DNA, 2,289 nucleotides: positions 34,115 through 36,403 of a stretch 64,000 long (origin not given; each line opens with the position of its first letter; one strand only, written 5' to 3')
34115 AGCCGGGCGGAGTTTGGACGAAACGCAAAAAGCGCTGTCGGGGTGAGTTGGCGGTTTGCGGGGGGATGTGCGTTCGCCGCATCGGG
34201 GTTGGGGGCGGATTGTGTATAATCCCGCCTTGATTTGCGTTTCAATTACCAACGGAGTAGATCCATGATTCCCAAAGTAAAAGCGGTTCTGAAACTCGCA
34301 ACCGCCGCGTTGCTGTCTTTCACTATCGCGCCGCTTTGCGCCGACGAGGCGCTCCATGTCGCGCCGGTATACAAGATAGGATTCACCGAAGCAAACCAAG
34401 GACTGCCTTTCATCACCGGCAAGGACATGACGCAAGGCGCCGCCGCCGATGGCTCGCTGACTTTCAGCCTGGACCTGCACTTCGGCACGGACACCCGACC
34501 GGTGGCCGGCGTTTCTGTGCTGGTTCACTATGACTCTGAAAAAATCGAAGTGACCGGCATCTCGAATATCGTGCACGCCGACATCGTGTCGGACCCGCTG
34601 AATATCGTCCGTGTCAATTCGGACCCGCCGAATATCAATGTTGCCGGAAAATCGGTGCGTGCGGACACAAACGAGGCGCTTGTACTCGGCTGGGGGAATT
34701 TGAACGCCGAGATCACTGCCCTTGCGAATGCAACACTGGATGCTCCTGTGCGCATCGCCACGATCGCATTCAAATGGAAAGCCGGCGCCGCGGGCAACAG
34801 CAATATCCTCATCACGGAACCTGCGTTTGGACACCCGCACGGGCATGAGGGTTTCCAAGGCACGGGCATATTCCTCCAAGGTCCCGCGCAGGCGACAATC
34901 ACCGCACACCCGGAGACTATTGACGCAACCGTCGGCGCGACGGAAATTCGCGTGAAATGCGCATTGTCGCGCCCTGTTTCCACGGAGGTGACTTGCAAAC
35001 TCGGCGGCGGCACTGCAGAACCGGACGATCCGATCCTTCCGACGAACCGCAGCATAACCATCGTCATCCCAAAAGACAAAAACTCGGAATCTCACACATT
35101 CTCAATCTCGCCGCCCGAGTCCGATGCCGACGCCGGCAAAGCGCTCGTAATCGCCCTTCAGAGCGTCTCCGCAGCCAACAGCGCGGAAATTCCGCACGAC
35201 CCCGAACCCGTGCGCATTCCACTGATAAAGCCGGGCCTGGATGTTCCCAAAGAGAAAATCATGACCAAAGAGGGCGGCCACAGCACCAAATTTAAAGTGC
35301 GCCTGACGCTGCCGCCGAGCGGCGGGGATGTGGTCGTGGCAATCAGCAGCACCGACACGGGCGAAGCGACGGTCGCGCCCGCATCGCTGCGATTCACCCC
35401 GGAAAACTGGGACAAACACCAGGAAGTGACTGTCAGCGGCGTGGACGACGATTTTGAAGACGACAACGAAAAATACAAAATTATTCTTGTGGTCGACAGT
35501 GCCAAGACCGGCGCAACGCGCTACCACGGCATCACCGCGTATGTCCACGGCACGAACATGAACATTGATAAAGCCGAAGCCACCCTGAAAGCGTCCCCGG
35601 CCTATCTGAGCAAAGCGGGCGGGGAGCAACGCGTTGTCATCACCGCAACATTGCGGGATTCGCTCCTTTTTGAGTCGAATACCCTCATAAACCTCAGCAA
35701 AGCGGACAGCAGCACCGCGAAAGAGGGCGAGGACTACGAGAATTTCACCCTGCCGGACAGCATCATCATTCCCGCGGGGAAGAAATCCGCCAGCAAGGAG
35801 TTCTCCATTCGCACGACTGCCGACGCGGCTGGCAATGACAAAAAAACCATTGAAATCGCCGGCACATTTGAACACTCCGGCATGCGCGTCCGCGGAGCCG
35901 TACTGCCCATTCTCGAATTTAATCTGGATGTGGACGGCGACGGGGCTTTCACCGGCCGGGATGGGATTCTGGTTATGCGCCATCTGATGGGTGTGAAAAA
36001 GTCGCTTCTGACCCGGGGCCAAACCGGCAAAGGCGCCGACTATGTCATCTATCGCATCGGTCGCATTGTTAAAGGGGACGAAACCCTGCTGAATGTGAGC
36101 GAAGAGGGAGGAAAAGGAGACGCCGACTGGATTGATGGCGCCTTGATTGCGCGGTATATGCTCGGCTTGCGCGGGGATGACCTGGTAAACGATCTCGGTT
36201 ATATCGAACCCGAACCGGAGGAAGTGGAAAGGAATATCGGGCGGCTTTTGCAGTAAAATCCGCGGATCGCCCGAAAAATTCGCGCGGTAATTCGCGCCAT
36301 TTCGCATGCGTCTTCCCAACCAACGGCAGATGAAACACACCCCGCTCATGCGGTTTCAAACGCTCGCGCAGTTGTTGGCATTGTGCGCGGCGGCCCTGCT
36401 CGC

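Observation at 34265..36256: Single secreted polypeptide carrying both a cohesin-like and a dockerin-like module outside a cellulosome context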

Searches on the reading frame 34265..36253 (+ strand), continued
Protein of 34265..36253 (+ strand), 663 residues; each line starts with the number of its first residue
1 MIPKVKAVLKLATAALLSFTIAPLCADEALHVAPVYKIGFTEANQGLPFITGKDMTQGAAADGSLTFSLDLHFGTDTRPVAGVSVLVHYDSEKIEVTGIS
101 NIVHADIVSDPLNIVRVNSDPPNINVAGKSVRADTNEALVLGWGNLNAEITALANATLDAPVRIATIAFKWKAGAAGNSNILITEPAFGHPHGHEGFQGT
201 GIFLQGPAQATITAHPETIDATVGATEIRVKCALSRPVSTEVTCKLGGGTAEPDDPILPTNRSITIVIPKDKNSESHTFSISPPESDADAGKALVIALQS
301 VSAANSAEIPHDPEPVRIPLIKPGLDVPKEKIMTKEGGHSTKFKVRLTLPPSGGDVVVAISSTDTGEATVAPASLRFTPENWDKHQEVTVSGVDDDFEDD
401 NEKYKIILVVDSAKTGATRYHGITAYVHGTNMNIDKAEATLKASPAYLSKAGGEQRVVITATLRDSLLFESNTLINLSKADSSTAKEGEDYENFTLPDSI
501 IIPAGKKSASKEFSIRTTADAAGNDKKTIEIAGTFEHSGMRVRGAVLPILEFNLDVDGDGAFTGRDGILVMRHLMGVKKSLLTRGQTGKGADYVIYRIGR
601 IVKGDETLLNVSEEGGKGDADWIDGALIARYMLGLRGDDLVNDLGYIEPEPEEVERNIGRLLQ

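Call 51: find_related_loci(query=A5, collection=genome_contigs, flank=6000)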
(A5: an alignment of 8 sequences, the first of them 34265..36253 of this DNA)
Query A5 (663 aa) in genome_contigs; peptide patterns used: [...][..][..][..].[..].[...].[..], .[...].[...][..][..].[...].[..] (x = any residue, [..] = any of these).
32 stretches matched a pattern, but none encodes a relative of the query by tblastn (E <= 1e-3).

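Call 52: list_cluster_members(proteins=[window:34265-36253:+, window:36306-38822:+, window:32757-34157:+])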
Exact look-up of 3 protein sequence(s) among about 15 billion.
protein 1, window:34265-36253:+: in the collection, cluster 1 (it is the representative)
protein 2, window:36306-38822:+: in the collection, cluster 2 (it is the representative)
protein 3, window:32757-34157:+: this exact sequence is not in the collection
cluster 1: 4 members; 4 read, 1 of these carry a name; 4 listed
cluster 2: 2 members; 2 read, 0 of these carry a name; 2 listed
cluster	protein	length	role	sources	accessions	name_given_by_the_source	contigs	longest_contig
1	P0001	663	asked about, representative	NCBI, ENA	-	-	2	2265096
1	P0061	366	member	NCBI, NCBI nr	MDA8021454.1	MAG: hypothetical protein MPK05_00450, partial [Gammaproteobacteria bacterium] | hypothetical protein [Gammaproteobacteria bacterium]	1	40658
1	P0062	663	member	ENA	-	-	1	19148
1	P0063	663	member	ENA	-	-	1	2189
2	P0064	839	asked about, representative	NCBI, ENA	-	-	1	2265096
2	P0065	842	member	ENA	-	-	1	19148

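Call 101: find_related_loci(query=A5, collection=metagenome_contigs, flank=6000)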
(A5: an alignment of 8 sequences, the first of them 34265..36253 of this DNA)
Query A5 (663 aa) in metagenome_contigs; peptide patterns used: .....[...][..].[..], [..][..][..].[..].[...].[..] (x = any residue, [..] = any of these).
273 stretches matched a pattern, but none encodes a relative of the query by tblastn (E <= 1e-3).

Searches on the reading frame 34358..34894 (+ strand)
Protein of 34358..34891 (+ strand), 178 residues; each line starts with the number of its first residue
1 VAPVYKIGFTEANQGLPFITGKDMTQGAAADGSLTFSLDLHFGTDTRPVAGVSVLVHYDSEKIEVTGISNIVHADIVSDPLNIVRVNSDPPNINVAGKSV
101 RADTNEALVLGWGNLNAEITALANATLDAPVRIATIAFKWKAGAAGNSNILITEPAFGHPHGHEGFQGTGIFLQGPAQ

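Call 13: search_solved_structures(query=A2, max_evalue=10, show_alignments=3)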
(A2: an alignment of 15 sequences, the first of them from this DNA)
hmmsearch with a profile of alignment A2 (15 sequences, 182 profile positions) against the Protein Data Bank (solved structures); distinct sequences matched with E-value up to 10: 0.

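Call 23: search_protein_representatives(alignment_id=A2)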
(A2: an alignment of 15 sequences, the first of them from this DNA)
Query: 15 sequences, 182 profile positions. Proteins with E-value up to 0.001 (for the whole library): 37; up to 1e-10: 20; up to 1e-30: 15. The best 37 are listed.
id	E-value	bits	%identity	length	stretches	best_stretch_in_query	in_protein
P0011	1.1e-74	266.5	-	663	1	2-182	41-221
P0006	3.1e-74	265.0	-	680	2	2-182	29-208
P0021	8.3e-74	263.6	-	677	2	3-181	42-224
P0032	4.3e-69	248.3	-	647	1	2-181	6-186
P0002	6.6e-69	247.7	-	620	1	2-182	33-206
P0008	1.1e-66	240.5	-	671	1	2-182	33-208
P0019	2.0e-65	236.3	-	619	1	4-182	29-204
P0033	3.1e-62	225.9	-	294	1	2-179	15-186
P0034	1.2e-59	217.5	-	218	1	3-167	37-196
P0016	1.3e-59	217.3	-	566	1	4-181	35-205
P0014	7.4e-45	169.3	-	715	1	4-178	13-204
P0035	2.2e-42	161.2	-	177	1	38-182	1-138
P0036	3.5e-41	157.3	-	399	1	3-181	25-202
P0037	1.3e-39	152.2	-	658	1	5-181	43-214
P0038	6.7e-34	133.6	-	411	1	77-181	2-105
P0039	6.6e-15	71.7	-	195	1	18-118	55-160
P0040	5.5e-13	65.4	-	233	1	23-182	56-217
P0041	6.8e-13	65.1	-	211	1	5-180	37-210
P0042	6.3e-12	62.0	-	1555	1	13-180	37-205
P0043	6.3e-11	58.7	-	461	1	22-180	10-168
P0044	3.0e-10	56.5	-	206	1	18-179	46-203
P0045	4.7e-10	55.9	-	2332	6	36-110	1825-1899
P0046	4.4e-09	52.7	-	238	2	21-87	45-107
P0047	7.7e-09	51.9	-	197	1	33-174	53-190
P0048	1.0e-08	51.5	-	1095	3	41-172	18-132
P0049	1.6e-08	50.9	-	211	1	32-179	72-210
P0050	1.1e-07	48.1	-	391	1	23-182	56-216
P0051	2.9e-07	46.8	-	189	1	4-180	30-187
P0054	5.8e-06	42.5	-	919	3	35-73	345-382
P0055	8.1e-06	42.1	-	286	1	35-178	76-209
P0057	2.3e-05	40.6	-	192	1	17-179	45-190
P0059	2.4e-04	37.3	-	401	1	29-166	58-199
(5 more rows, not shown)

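Call 24: search_protein_families(library=pfam, proteins=[P0039, P0040, P0041, P0043, P0044, P0046, P0047, P0049, P0050, P0051], max_evalue=0.1)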
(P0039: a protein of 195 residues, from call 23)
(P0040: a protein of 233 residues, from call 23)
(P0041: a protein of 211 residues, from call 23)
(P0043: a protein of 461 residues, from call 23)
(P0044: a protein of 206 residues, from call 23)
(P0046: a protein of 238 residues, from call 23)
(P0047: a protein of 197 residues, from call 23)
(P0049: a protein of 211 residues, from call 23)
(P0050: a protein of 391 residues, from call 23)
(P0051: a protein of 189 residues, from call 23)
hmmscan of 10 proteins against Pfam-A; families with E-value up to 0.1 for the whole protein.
P0039 (195 aa): 0 families

P0040 (233 aa): 0 families

P0041 (211 aa): 2 families
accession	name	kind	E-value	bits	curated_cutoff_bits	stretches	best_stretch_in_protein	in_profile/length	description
PF22363.1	MrkH_YcgR_like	-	0.0015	19.4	27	1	72-100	49-77/97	MrkH-like, YcgR-like domain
PF14019.11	DUF4235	-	0.021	15.3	27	0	127-160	27-61/77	Protein of unknown function (DUF4235)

P0043 (461 aa): 0 families

P0044 (206 aa): 0 families

P0046 (238 aa): 1 family
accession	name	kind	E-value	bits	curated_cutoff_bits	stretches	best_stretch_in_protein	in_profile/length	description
PF09244.16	Suc_Porlyase_C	-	0.038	14.9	23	1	143-165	15-37/67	Sucrose phosphorylase, C-terminal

P0047 (197 aa): 1 family
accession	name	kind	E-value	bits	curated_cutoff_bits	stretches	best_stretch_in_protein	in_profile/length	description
PF00963.24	Cohesin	-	0.099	13.3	24.1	0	64-176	23-116/139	Cohesin domain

P0049 (211 aa): 0 families

P0050 (391 aa): 0 families

P0051 (189 aa): 0 families

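Call 25: search_protein_families(library=pfam, proteins=[P0042, P0045, P0048, P0054, P0055, P0057, P0059], max_evalue=0.1)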
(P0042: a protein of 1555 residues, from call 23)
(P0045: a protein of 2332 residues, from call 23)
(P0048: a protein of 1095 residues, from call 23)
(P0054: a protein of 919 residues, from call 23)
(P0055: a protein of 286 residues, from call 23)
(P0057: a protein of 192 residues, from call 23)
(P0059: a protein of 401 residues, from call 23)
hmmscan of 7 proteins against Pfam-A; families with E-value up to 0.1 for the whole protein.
P0042 (1555 aa): 2 families
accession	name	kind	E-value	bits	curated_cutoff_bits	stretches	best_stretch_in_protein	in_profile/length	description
PF03160.20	Calx-beta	-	1.4e-14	54.6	27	1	433-533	1-93/119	Calx-beta domain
PF00404.24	Dockerin_1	-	0.00053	20.6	22.9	1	1454-1527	3-57/57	Dockerin type I domain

P0045 (2332 aa): 15 families
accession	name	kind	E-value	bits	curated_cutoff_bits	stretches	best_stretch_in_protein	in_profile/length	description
PF00028.23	Cadherin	-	1.4e-97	320.7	28.8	12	120-204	3-91/93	Cadherin domain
PF18957.6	RibLong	-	8.8e-19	68.6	27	1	129-189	16-77/93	Long Rib domain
PF18981.6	InlK_D3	-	1.1e-18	67.5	25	0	989-1020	44-75/75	Internalin K domain (D3/D4)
PF20164.4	GspA_SrpA_N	-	3.7e-15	56.8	27.4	0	1239-1281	69-113/117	GspA/SrpA SigLec-like domain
PF22414.1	Hia_Tpr_ring_dom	-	8.8e-12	45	27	0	283-296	23-36/37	Trimeric autotransporter adhesin, Trp ring domain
PF18426.6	Tli4_C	-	1.2e-11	45.5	25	0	1228-1274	74-120/161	Tle cognate immunity protein 4 C-terminal domain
PF19077.6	Big_13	-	2.6e-11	44.4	27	0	505-563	43-100/102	Bacterial Ig-like domain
PF24650.2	TT1_Tal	-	7e-11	42.1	27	0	224-266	5-47/90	Tal, N-terminal tail tube TT1 domain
PF17936.7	Big_6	-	1.6e-05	25.5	27.6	0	635-659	56-80/83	Bacterial Ig domain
PF13750.12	Big_3_3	-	0.00031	20.9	27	0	72-95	116-139/157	Bacterial Ig-like domain (group 3)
PF16323.11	DUF4959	-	0.00077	20.2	32.9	0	435-462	77-104/106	Domain of unknown function (DUF4959)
PF07661.19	MORN_2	-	0.00091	19.6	29.6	0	284-297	8-21/22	MORN repeat variant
PF10342.15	Kre9_KNH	-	0.0019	19.3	24.6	0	158-193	47-82/94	Kre9/KNH-like N-terminal Ig-like domain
PF16389.11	DUF4998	-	0.0048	16.9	29.1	0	1615-1638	83-106/199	Domain of unknown function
PF04200.17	Lipoprotein_17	-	0.025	15.3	22.4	0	1092-1114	46-69/84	Lipoprotein associated domain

P0048 (1095 aa): 1 family
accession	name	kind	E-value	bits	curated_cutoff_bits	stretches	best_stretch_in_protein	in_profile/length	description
PF00028.23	Cadherin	-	2.3e-25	89.2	28.8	3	321-405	4-91/93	Cadherin domain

P0054 (919 aa): 9 families
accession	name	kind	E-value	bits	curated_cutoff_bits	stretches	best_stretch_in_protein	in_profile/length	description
PF05048.19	NosD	-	7.1e-44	150.2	23.6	2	687-876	27-212/212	Periplasmic copper-binding protein (NosD)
PF00963.24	Cohesin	-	4.6e-36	124.5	24.1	3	195-299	6-117/139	Cohesin domain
PF13229.12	Beta_helix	-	1.1e-19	71.1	25.9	2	699-814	24-142/158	Right handed beta helix region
PF15640.11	Tox-MPTase4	-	0.0004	20.7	25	0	235-261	38-64/132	Metallopeptidase toxin 4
PF23194.1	NOMO_5th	-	0.015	16.1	27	0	183-209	61-87/89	NOMO fifth transthyretin-like domain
PF13584.12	BatD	-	0.024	15.7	24.1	0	195-243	4-44/92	BatD DUF11 like domain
PF13535.11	ATP-grasp_4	-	0.028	14.5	27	0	343-362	63-82/160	ATP-grasp domain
PF18711.7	TxDE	-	0.067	13.8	25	0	305-321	33-49/55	Toxoflavin-degrading enzyme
PF19271.4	Nis1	-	0.094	13.8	27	0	197-228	12-43/114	Nis1 family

P0055 (286 aa): 0 families

P0057 (192 aa): 0 families

P0059 (401 aa): 0 families

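Call 29: search_solved_structures(query=A4, max_evalue=10, show_alignments=4)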
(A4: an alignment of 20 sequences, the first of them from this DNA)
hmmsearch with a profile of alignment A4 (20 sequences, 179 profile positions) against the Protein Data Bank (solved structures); distinct sequences matched with E-value up to 10: 0.

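Call 40: predict_structure(alignment_id=A4)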
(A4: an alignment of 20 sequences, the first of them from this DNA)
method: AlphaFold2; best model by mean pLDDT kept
length: 178 residues; sequences in the alignment: 20
mean_pLDDT: 89.7   pTM: 0.86
mean pLDDT of the five models: 89.7, 87.9, 87.2, 87.0, 86.8
residues with pLDDT >= 90: 129; 70-90: 30; 50-70: 19; < 50: 0
segments of 3 or more residues with pLDDT < 50: none
pLDDT, mean of each block of 10 residues (from residue 1): 94 95 92 96 95 94 97 89 75 70 89 93 97 98 94 73 83 92
secondary structure, 60 per line:
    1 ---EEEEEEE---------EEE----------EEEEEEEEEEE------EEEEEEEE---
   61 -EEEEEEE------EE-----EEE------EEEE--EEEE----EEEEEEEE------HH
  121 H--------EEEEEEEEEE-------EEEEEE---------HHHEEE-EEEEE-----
elements in order: E4-10 E20-22 E33-43 E50-57 E62-68 E82-84 E91-94 E97-100 E105-112 E130-139 E147-152 E165-167 E169-173

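Call 59: search_protein_families(library=pfam, proteins=[window:34358-34891:+], max_evalue=10)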
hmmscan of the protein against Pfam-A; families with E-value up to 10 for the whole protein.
window:34358-34891:+ (178 aa): 0 families

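Call 68: fold_search(model_id=the predicted structure, library=pdb)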
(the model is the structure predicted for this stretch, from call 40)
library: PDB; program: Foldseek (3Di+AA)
matches with E <= 10: 1449; with E <= 0.001: 23
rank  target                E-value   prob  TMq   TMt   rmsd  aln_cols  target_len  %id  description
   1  6kgd_A                5.0e-05  1.00  0.44  0.52   7.4       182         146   14  Crystal structure of CaDoc0917(R49D)-CaCohA2 complex at pH 8.0 (released 2020-07-08)
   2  5lxv_A                5.9e-05  1.00  0.47  0.49  10.4       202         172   10  Crystal structure of Ruminococcus flavefaciens scaffoldin C cohesin in complex with a dockerin from an uncharacterized (released 2016-10-19)
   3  6kge_A                7.4e-05  1.00  0.44  0.54   7.2       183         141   12  Crystal structure of CaDoc0917(R16D)-CaCohA2 complex at pH 5.5 (released 2020-07-08)
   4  5lxv_C                7.4e-05  1.00  0.46  0.47  10.3       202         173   10  Crystal structure of Ruminococcus flavefaciens scaffoldin C cohesin in complex with a dockerin from an uncharacterized (released 2016-10-19)
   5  6kgc_A                8.2e-05  1.00  0.47  0.57   6.7       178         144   13  Crystal structure of CaDoc0917(R49D)-CaCohA2 complex at pH 5.4 (released 2020-07-08)
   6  6kgf_C                9.7e-05  1.00  0.47  0.56   7.7       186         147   13  Crystal structure of CaDoc0917(R16D)-CaCohA2 complex at pH 8.2 (released 2020-07-08)
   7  1g1k_A                1.1e-04  1.00  0.47  0.56   6.2       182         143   13  COHESIN MODULE FROM THE CELLULOSOME OF CLOSTRIDIUM CELLULOLYTICUM (released 2000-11-22)
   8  6kgf_A                1.1e-04  1.00  0.44  0.53   7.2       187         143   13  Crystal structure of CaDoc0917(R16D)-CaCohA2 complex at pH 8.2 (released 2020-07-08)
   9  2vn6_A                1.3e-04  1.00  0.42  0.48   7.5       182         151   14  The Clostridium cellulolyticum dockerin displays a dual binding mode for its cohesin partner (released 2008-05-13)
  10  6kg8_MODEL_1_A        1.4e-04  1.00  0.49  0.55   7.3       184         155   14  Solution structure of CaCohA2 from Clostridium acetobutylicum (released 2020-07-08)
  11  2jh2_C                1.8e-04  1.00  0.40  0.51   8.0       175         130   15  X-ray crystal structure of a cohesin-like module from Clostridium perfringens (released 2007-11-06)
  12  4fl4_C                2.0e-04  1.00  0.44  0.28   8.0       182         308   18  Scaffoldin conformation and dynamics revealed by a ternary complex from the Clostridium thermocellum cellulosome (released 2012-06-27)
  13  2jh2_A                2.5e-04  1.00  0.45  0.58   6.8       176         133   12  X-ray crystal structure of a cohesin-like module from Clostridium perfringens (released 2007-11-06)
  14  2vn5_C                2.6e-04  1.00  0.44  0.50   6.9       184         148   14  The Clostridium cellulolyticum dockerin displays a dual binding mode for its cohesin partner (released 2008-05-20)
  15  4uyq_A                2.7e-04  1.00  0.46  0.55   7.8       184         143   12  High resolution structure of the third cohesin ScaC in complex with the ScaB dockerin with a mutation in the C-termina (released 2015-04-15)
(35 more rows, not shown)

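Call 69: find_encoding_contigs(protein=P0042, flank=8000, max_places=1)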
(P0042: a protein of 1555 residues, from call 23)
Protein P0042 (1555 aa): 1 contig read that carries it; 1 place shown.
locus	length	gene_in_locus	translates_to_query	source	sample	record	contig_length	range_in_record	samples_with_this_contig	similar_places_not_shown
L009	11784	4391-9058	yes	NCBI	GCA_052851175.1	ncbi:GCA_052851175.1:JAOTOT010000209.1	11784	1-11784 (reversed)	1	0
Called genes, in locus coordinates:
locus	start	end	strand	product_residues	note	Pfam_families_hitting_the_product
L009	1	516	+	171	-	?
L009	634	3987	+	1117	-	PF03797:Autotransporter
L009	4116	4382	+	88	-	PF03966:Trm112p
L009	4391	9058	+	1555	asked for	PF03160:Calx-beta (faint)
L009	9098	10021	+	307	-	-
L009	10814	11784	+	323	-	?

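Call 70: find_encoding_contigs(protein=P0047, flank=8000, max_places=1)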
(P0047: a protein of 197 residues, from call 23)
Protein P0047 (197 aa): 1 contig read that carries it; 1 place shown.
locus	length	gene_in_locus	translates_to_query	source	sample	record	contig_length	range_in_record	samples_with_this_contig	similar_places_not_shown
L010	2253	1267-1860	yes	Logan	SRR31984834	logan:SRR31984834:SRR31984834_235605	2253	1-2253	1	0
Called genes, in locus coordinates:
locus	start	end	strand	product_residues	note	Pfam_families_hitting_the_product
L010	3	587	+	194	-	?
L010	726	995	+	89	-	PF03966:Trm112p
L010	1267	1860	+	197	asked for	-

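Call 71: search_protein_families(library=pfam, proteins=[L009:634-3984:+, L009:9098-10018:+, L009:10814-11782:+, L009:1-513:+, L010:3-584:+], max_evalue=0.01)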
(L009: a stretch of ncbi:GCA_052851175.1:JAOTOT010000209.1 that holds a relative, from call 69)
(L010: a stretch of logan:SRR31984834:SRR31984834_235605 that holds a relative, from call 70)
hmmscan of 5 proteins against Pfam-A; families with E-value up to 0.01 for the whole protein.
L009:634-3984:+ (1117 aa): 1 family
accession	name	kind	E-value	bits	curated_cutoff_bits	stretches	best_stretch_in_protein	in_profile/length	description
PF03797.25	Autotransporter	-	1.7e-12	48.1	26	1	706-946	1-246/255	Autotransporter beta-domain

L009:9098-10018:+ (307 aa): 1 family
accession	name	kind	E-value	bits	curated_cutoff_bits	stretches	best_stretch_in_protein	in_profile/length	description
PF19347.4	DUF5925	-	0.0026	17.7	27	0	256-296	17-57/178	Domain of unknown function (DUF5925)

L009:10814-11782:+ (323 aa): 1 family
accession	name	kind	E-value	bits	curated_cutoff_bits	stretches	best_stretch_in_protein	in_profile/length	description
PF03160.20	Calx-beta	-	0.00018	21.9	27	0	173-251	22-103/119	Calx-beta domain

L009:1-513:+ (171 aa): 1 family
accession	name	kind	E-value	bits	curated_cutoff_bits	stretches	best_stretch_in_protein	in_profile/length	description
PF00404.24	Dockerin_1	-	0.0095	16.6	22.9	0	123-148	3-24/57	Dockerin type I domain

L010:3-584:+ (194 aa): 0 families
